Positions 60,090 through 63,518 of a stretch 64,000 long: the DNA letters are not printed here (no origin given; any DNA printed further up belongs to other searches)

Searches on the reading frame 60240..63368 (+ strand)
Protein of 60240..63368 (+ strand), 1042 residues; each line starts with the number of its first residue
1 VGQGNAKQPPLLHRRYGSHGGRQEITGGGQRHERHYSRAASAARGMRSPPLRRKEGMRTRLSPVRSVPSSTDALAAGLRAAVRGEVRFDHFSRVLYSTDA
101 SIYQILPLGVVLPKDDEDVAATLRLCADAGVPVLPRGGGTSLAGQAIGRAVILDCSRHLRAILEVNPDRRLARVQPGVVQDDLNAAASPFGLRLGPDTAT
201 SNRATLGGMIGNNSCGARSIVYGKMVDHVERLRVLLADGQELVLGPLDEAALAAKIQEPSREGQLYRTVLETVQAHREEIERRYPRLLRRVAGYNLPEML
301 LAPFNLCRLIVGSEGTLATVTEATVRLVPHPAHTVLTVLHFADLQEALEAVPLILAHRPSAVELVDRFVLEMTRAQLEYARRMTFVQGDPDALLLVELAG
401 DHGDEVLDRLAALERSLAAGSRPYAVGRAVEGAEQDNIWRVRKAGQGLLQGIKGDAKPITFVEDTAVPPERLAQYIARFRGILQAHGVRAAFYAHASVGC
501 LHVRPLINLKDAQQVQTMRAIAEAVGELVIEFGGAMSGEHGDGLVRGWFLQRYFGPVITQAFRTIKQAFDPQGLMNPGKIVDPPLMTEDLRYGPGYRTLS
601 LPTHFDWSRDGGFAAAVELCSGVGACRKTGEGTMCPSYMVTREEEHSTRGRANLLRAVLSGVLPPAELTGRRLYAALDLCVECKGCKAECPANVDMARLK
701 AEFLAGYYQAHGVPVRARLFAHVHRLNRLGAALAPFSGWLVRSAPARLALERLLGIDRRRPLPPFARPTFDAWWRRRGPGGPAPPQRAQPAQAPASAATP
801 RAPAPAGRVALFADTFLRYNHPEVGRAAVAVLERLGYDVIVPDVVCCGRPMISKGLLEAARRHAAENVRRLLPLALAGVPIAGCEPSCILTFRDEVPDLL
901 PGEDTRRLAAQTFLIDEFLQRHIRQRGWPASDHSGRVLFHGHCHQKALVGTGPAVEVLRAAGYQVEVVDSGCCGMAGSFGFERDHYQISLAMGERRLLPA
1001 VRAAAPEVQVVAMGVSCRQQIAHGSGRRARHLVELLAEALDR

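Call 82: search_protein_families(library=pfam, proteins=[window:60240-63368:+], max_evalue=0.0001)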
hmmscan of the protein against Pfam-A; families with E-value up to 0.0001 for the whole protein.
window:60240-63368:+ (1042 aa): 5 families
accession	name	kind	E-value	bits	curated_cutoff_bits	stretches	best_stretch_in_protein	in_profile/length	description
PF02913.24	FAD-oxidase_C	-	1.7e-56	192.2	21.2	1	331-580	2-248/248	FAD linked oxidases, C-terminal domain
PF01565.28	FAD_binding_4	-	2.9e-39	134.4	26.4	1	107-243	1-137/139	FAD binding domain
PF02754.22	CCG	-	6.7e-09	36.2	20.6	0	816-892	9-84/85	Cysteine-rich domain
PF13534.11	Fer4_17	-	5.8e-08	33.6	22.2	1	620-695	2-61/61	4Fe-4S dicluster domain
PF13183.11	Fer4_8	-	9.4e-08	32.9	27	1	617-694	2-68/68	4Fe-4S dicluster domain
